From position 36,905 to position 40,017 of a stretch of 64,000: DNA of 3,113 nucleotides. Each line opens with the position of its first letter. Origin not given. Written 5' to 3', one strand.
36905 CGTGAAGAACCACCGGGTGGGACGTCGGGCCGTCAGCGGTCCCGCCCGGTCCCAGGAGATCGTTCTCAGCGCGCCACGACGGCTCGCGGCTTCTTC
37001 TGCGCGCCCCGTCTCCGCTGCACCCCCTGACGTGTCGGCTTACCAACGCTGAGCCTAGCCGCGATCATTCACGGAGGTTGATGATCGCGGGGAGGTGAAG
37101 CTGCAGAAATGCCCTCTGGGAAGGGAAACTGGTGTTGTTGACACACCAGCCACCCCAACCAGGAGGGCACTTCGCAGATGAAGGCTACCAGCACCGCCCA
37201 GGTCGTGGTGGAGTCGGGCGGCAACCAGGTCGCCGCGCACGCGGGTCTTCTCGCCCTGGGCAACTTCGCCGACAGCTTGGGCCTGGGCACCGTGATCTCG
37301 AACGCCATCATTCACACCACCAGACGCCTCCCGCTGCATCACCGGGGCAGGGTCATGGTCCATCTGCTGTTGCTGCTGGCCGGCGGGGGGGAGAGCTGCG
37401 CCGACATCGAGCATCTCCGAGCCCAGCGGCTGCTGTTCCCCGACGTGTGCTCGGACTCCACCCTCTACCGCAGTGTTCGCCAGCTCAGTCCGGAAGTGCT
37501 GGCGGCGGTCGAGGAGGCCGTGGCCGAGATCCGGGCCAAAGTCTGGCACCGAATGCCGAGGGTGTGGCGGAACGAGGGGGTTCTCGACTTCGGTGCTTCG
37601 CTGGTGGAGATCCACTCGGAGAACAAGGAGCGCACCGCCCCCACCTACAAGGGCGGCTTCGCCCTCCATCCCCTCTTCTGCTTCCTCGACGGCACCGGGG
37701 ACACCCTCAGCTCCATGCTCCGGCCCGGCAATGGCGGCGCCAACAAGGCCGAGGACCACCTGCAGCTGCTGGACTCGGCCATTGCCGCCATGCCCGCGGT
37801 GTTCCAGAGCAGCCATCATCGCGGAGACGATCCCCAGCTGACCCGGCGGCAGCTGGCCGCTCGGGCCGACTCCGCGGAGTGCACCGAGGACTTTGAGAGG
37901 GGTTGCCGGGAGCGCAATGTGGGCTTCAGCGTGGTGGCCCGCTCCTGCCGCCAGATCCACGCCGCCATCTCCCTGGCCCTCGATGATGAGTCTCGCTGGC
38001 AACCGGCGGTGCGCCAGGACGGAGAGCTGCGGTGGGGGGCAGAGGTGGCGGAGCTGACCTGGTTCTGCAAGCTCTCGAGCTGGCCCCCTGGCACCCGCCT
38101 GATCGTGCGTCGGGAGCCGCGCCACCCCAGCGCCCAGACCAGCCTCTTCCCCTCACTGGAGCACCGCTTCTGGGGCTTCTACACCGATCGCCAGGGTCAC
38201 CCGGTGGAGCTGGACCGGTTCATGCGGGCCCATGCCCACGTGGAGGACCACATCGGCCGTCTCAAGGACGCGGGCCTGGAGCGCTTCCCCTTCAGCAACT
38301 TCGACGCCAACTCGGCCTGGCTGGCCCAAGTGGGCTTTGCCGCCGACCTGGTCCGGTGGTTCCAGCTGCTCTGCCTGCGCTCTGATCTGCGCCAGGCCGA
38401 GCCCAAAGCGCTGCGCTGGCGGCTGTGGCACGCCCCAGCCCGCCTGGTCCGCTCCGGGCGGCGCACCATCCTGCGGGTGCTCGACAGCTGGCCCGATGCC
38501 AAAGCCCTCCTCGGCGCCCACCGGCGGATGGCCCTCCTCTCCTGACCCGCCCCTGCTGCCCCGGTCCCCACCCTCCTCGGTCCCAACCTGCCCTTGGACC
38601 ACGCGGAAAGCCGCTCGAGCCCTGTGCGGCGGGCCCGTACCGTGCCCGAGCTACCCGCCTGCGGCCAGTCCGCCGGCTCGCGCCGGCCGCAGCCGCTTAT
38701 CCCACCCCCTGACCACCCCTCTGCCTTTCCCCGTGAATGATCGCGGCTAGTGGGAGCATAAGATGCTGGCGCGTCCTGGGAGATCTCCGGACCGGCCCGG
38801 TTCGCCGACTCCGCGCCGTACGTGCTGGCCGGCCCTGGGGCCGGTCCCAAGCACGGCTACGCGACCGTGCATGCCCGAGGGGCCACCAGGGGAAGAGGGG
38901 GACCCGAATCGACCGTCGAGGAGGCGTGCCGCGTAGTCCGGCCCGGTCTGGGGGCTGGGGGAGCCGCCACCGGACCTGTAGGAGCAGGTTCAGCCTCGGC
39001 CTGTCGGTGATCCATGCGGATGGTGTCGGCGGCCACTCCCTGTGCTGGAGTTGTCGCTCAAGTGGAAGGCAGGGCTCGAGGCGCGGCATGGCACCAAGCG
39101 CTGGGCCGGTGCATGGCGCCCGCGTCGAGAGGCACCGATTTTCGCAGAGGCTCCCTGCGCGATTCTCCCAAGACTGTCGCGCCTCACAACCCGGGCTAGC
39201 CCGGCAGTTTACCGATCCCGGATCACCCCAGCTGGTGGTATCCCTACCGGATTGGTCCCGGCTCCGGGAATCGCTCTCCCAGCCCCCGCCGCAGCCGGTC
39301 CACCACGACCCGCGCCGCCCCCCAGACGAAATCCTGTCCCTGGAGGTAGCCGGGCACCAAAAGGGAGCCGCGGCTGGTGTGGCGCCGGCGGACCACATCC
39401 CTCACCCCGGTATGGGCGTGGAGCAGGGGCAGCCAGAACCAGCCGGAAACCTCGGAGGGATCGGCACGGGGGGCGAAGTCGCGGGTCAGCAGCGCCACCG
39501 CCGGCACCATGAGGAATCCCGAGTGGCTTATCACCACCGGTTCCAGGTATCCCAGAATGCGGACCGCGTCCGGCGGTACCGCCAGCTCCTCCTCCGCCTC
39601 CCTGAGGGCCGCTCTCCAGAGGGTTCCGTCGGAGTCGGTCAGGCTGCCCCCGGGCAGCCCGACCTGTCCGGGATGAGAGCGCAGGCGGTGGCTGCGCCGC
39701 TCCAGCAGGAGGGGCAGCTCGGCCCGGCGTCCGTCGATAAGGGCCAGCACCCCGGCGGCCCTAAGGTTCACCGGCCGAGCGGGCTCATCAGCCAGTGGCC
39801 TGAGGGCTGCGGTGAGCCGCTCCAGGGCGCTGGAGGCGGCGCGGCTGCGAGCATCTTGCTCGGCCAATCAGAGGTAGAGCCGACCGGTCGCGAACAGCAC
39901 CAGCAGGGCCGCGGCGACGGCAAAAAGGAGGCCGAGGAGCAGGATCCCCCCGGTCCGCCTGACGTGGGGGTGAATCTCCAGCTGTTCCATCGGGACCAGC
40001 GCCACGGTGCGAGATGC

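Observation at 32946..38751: IS graveyard / accessory island: VOC gene truncated by a degenerate IS3 element, then an orphan gene, an IS630 pseudogene and an intact IS1380 element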

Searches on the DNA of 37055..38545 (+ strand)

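Call 38: search_rna_families(source=L114, threshold=gathering)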
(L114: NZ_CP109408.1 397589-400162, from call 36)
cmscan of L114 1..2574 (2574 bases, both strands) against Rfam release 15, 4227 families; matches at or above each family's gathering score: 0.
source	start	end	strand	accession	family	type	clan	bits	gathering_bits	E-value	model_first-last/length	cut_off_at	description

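Call 40: search_dna_similar(query=L114:440-2175:+, collection=plasmids, mode=near, max_rows=6)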
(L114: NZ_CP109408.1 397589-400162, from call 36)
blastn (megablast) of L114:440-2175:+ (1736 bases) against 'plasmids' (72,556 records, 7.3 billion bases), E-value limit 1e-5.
Records with a match: 26; places in all: 42; records where one place covers at least 80% of the query: 13.
Best place of each record, by identity: >=99% 1; 90-95% 1; 80-90% 5; 60-80% 19.
By first word of the organism name: Streptomyces 22; Kitasatospora 2; Embleya 1; Rhodococcus 1.
By predicted mobility (MOB-suite, as given by PLSDB): non-mobilizable 17; mobilizable 9.
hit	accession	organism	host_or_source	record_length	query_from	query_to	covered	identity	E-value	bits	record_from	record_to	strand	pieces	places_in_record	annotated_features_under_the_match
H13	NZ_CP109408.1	Kitasatospora sp. NBC_01519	-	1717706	1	1736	100%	100.0%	0e+0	3206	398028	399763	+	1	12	record has no annotation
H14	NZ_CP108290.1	Kitasatospora sp. NBC_00039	-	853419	22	1714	98%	86.7%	0e+0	1871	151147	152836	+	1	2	IS1380 family transposase | TetR/AcrR family transcriptional regulator C-terminal ...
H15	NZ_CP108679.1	Streptomyces sp. NBC_01216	-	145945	18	1715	98%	85.6%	0e+0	1770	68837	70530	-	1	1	IS1380 family transposase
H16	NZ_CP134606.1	Streptomyces sp. ITFR-21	Ips typographus,whole organism,Ips ...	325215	22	1714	98%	80.3%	0e+0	1258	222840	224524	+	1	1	IS1380 family transposase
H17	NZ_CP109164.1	Streptomyces sp. NBC_01727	-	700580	22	1635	93%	77.4%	0e+0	937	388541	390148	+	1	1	IS1380 family transposase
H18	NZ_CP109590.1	Streptomyces sp. NBC_01361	-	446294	22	1622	92%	77.4%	0e+0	922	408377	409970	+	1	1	IS1380 family transposase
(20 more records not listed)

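Call 41: get_annotated_region(hit=H14, flank=60)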
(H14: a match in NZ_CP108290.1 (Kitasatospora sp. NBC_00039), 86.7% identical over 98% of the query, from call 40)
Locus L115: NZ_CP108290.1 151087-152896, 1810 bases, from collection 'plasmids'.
description: Kitasatospora sp. NBC_00039 plasmid unnamed1, complete sequence
organism: Kitasatospora sp. NBC_00039 (NCBI taxid 2903565)
taxonomy: Bacteria; Actinomycetota; Actinomycetes; Kitasatosporales; Streptomycetaceae; Kitasatospora; Kitasatospora sp. NBC 00039
host: -; source: -; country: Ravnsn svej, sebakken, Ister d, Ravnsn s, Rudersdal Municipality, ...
typing (MOB-suite, as given by PLSDB): non-mobilizable
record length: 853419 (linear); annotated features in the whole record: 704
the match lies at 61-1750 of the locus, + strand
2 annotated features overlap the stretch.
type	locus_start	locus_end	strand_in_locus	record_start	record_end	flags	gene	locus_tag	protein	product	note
CDS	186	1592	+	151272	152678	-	-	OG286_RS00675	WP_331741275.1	IS1380 family transposase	-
CDS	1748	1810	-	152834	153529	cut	-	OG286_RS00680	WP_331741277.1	TetR/AcrR family transcriptional regulator C-terminal domain-containing protein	GO:0045892 - negative regulation of DNA-templated transcription [Evidence IEA]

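Call 42: get_annotated_region(hit=H15, flank=60)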
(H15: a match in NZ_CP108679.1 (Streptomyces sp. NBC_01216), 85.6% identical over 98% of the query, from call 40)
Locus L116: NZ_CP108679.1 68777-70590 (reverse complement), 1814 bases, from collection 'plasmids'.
description: Streptomyces sp. NBC_01216 plasmid unnamed2, complete sequence
organism: Streptomyces sp. NBC_01216 (NCBI taxid 2903778)
taxonomy: Bacteria; Actinomycetota; Actinomycetes; Kitasatosporales; Streptomycetaceae; Streptomyces; Streptomyces sp. NBC 01216
host: -; source: -; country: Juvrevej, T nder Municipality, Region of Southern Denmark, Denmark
typing (MOB-suite, as given by PLSDB): non-mobilizable; replicon rep_cluster_1879,rep_cluster_1975
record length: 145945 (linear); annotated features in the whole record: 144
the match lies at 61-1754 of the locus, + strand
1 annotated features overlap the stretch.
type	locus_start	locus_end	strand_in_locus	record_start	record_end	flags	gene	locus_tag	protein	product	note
CDS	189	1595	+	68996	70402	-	-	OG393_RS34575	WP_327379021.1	IS1380 family transposase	-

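Call 43: get_annotated_region(hit=H16, flank=60)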
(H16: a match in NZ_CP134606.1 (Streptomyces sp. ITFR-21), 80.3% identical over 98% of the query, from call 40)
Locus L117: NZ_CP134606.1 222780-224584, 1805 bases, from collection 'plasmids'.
description: Streptomyces sp. ITFR-21 plasmid pSITFR-21a, complete sequence
organism: Streptomyces sp. ITFR-21 (NCBI taxid 3075199)
taxonomy: Bacteria; Actinomycetota; Actinomycetes; Kitasatosporales; Streptomycetaceae; Streptomyces; Streptomyces sp. ITFR-21
host: -; source: Ips typographus,whole organism,Ips typographus collected in traps around Schauinsland mountain; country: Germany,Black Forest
typing (MOB-suite, as given by PLSDB): non-mobilizable
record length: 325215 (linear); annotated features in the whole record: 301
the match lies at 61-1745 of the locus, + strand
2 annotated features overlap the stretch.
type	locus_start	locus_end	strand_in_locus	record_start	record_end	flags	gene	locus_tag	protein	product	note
CDS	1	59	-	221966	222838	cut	-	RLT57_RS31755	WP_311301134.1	helix-turn-helix domain-containing protein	-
CDS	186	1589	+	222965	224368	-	-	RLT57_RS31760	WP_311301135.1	IS1380 family transposase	-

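Call 81: search_dna_similar(query=window:37055-37260:+, collection=plasmids, mode=distant, max_evalue=0.001, max_rows=12)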
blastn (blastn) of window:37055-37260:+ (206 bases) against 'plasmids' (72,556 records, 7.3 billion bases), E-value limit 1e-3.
No match.

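Call 82: search_rna_families(sources=[L115, L116, L117, L127], threshold=evalue, max_evalue=0.01)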
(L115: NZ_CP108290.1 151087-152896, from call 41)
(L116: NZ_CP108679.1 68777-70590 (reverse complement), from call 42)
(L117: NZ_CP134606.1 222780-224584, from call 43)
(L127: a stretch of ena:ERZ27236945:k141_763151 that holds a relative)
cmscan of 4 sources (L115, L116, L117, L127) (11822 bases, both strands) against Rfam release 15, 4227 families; matches with E-value up to 0.01: 6.
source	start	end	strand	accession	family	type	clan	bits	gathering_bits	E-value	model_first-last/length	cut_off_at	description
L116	82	186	-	RF02469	Ms_IGR-7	Gene; sRNA;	-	42.7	45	6.2e-06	1-118/118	no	Actinobacteria sRNA Ms_IGR-7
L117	97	183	-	RF02469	Ms_IGR-7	Gene; sRNA;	-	38.4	45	7.3e-05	1-118/118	no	Actinobacteria sRNA Ms_IGR-7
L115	78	183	-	RF02469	Ms_IGR-7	Gene; sRNA;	-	37.3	45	0.00014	1-118/118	no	Actinobacteria sRNA Ms_IGR-7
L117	111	240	+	RF02469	Ms_IGR-7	Gene; sRNA;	-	34.1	45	0.00085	1-118/118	no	Actinobacteria sRNA Ms_IGR-7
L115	111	232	+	RF02469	Ms_IGR-7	Gene; sRNA;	-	32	45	0.003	1-118/118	no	Actinobacteria sRNA Ms_IGR-7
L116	114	235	+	RF02469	Ms_IGR-7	Gene; sRNA;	-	30.4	45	0.0074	1-118/118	no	Actinobacteria sRNA Ms_IGR-7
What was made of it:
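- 37101..37176 (+): Stable hairpin in the IS1380 5' leader that buries the AGGAGG ribosome-binding site. Its antisense strand matches Rfam Ms_IGR-7 (37055-37175, minus strand). The same model hits the same position in three RefSeq-annotated IS1380 elements at 37-43 bits (call 82).
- Tried and rejected: blastn of the IS1380 leader against plasmids gave no match (call 81), but the covariance model did find the leader in relatives (call 82).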

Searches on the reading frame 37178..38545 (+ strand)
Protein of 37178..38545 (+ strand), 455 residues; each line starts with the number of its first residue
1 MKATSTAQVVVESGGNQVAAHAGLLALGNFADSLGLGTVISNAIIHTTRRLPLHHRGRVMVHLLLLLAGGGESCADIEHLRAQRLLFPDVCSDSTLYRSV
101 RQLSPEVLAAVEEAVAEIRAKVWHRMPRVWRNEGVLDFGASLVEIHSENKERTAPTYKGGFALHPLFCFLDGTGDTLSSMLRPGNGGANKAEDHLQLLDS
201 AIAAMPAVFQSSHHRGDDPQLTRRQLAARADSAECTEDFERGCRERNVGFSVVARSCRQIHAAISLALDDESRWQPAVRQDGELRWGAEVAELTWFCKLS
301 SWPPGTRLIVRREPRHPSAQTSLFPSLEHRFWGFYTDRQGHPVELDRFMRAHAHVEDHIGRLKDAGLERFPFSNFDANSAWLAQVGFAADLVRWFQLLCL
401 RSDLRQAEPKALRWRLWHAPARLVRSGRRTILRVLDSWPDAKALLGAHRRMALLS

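Call 4: search_protein_families(library=pfam, proteins=[window:37178-38545:+], max_evalue=0.01)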
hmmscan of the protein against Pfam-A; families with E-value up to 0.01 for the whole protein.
window:37178-38545:+ (455 aa): 2 families
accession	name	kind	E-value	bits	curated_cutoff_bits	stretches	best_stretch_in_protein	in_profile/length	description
PF13701.12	DDE_Tnp_1_4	-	1.3e-48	165.7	34.7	1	4-453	4-432/435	Transposase DDE domain group 1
PF01609.27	DDE_Tnp_1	-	0.0036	17.5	23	1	334-385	142-194/200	Transposase DDE domain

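Call 5: search_protein_families(library=ncbifam, proteins=[window:37178-38545:+], max_evalue=0.01)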
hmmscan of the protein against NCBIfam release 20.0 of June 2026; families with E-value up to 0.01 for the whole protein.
window:37178-38545:+ (455 aa): 1 family
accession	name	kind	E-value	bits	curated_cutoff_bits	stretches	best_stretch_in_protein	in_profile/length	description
NF033539.1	transpos_IS1380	equivalog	3.5e-77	259.8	180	1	12-438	3-419/419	IS1380 family transposase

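Call 10: find_encoding_contigs(protein=window:37178-38545:+, flank=6000, max_places=10)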
Protein window:37178-38545:+ (455 aa): 6 contigs read that carry it; 3 places shown.
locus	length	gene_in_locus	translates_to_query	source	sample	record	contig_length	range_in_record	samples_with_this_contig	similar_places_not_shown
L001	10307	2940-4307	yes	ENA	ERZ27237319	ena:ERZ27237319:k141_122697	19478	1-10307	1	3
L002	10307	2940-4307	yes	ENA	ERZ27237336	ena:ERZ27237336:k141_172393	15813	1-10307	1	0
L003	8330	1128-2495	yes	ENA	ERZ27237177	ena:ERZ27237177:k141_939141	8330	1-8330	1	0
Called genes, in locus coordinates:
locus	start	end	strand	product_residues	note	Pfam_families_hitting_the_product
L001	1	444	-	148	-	?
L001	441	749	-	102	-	PF01527:HTH_Tnp_1, PF13518:HTH_28 (weak)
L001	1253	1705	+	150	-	-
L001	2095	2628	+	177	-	PF13592:HTH_33, PF13358:DDE_3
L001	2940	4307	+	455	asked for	PF13701:DDE_Tnp_1_4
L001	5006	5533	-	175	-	PF00293:NUDIX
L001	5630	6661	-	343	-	-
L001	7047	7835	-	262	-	PF12146:Hydrolase_4, PF00561:Abhydrolase_1, PF12697:Abhydrolase_6, PF00326:Peptidase_S9 (weak)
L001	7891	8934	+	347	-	PF02885:Glycos_trans_3N, PF00591:Glycos_transf_3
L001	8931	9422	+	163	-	PF12847:Methyltransf_18, PF04816:TrmK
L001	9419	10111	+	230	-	PF24481:CT398_CC, PF02591:Zn_ribbon_9 (weak)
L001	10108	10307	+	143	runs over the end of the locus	PF00075:RNase_H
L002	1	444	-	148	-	?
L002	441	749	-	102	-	PF01527:HTH_Tnp_1, PF13518:HTH_28 (weak)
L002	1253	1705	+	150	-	-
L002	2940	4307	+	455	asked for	PF13701:DDE_Tnp_1_4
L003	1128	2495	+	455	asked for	PF13701:DDE_Tnp_1_4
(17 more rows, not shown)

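Call 34: search_dna_similar(query=window:37178-38545:+, collection=plasmids, mode=protein, max_rows=12)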
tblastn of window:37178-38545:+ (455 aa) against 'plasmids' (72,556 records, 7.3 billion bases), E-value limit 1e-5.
Records with a match: 231; places in all: 503; records where one place covers at least 80% of the query: 150.
Best place of each record, by identity: <60% 231.
By first word of the organism name: Streptomyces 88; Rhodococcus 67; Mycobacterium 16; Mycolicibacterium 10; Pseudonocardia 6; Corynebacterium 6; Arthrobacter 4; Kitasatospora 3; Dietzia 3; Gordonia 3; and 15 more.
By predicted mobility (MOB-suite, as given by PLSDB): non-mobilizable 116; mobilizable 101; conjugative 14.
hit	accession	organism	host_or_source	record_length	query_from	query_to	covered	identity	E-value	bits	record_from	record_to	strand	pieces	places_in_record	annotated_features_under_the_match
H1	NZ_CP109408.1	Kitasatospora sp. NBC_01519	-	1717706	5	454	99%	41.5%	5e-75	263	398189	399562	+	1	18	record has no annotation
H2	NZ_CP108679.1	Streptomyces sp. NBC_01216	-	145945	5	454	99%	41.2%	8e-75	262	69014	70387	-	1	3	IS1380 family transposase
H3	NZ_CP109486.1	Streptomyces sp. NBC_01445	-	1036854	5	454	99%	40.1%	5e-71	251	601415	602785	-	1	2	record has no annotation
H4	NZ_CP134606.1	Streptomyces sp. ITFR-21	Ips typographus,whole organism,Ips ...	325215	9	454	98%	40.5%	9e-73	256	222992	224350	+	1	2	IS1380 family transposase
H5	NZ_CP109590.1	Streptomyces sp. NBC_01361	-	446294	11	454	98%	40.6%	2e-67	241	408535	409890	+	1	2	IS1380 family transposase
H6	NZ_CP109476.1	Streptomyces sp. NBC_01455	-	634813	8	454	98%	40.2%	7e-67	239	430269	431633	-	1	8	IS1380 family transposase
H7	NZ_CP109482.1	Streptomyces sp. NBC_01450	-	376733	8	454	98%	40.0%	6e-67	239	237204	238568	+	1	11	IS1380 family transposase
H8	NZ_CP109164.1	Streptomyces sp. NBC_01727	-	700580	11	454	98%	39.8%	1e-67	241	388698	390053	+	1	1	IS1380 family transposase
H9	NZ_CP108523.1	Streptomyces sp. NBC_01230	-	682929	11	454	98%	39.8%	2e-67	241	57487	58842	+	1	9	IS1380 family transposase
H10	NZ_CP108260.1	Streptomyces sp. NBC_00055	-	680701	11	454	98%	39.8%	4e-67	240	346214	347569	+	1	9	IS1380 family transposase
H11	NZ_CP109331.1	Streptomyces sp. NBC_01590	-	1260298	18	454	93%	41.8%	2e-59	256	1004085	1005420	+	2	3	record has no annotation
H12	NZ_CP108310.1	Streptomyces sp. NBC_00012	-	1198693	18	454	93%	41.8%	2e-59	256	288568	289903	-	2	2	record has no annotation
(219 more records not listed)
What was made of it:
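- Closest known: IS1380 family. Different: Only about 41% identical to plasmid-borne Streptomyces and Kitasatospora members (call 34).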

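Call 36: get_annotated_region(hit=H1, flank=600)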
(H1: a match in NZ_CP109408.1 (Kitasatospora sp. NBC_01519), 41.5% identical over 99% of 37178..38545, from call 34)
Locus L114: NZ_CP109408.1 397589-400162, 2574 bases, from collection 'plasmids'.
description: Kitasatospora sp. NBC_01519 plasmid unnamed1, complete sequence
organism: Kitasatospora sp. NBC_01519 (NCBI taxid 2903576)
taxonomy: Bacteria; Actinomycetota; Actinomycetes; Kitasatosporales; Streptomycetaceae; Kitasatospora; Kitasatospora sp. NBC 01519
host: -; source: -; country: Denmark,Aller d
typing (MOB-suite, as given by PLSDB): mobilizable; relaxase MOBP
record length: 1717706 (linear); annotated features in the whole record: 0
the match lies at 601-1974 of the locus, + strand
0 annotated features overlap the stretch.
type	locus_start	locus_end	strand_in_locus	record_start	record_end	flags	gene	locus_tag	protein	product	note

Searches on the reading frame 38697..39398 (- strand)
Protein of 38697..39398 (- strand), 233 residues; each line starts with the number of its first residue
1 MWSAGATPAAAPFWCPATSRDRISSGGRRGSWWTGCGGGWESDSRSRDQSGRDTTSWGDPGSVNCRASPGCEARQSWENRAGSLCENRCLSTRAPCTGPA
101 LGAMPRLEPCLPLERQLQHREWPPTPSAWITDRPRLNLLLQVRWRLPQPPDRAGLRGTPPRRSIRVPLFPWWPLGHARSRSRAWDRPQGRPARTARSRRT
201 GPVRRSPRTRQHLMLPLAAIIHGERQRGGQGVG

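Call 52: search_protein_families(library=pfam, proteins=[window:38697-39398:-], max_evalue=1)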
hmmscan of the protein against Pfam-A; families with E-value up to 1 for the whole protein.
window:38697-39398:- (233 aa): 0 families

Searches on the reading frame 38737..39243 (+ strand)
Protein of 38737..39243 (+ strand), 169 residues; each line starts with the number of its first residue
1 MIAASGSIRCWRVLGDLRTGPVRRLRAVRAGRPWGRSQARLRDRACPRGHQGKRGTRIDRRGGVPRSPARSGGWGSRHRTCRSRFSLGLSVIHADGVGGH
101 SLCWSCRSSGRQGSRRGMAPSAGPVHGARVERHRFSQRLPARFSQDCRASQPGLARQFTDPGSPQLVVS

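Call 52: search_protein_families(library=pfam, proteins=[window:38737-39243:+], max_evalue=1)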
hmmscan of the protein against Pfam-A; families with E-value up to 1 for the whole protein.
window:38737-39243:+ (169 aa): 0 families

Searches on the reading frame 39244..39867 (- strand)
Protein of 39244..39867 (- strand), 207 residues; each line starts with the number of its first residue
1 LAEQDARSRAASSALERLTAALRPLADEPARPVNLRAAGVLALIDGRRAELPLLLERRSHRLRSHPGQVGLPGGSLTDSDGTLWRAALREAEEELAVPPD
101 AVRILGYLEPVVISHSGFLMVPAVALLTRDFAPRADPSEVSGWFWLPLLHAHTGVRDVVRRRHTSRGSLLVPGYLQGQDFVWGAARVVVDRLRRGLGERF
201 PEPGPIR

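Call 5: search_protein_families(library=ncbifam, proteins=[window:39244-39867:-], max_evalue=0.01)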
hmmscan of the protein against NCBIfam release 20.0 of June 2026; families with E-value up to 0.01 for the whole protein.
window:39244-39867:- (207 aa): 1 family
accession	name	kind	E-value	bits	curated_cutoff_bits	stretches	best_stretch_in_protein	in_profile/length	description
NF007980.0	PRK10707.1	equivalog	9.8e-31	106.8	134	1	33-193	27-185/192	CoA pyrophosphatase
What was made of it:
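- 39244..39867 (-): nudix (CoA pyrophosphatase-like), the right chromosomal anchor. Its C-terminus is 2-3 codons shorter than in island-free relatives. NF007980 at 107 bits, below the 134 cut-off (call 5).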
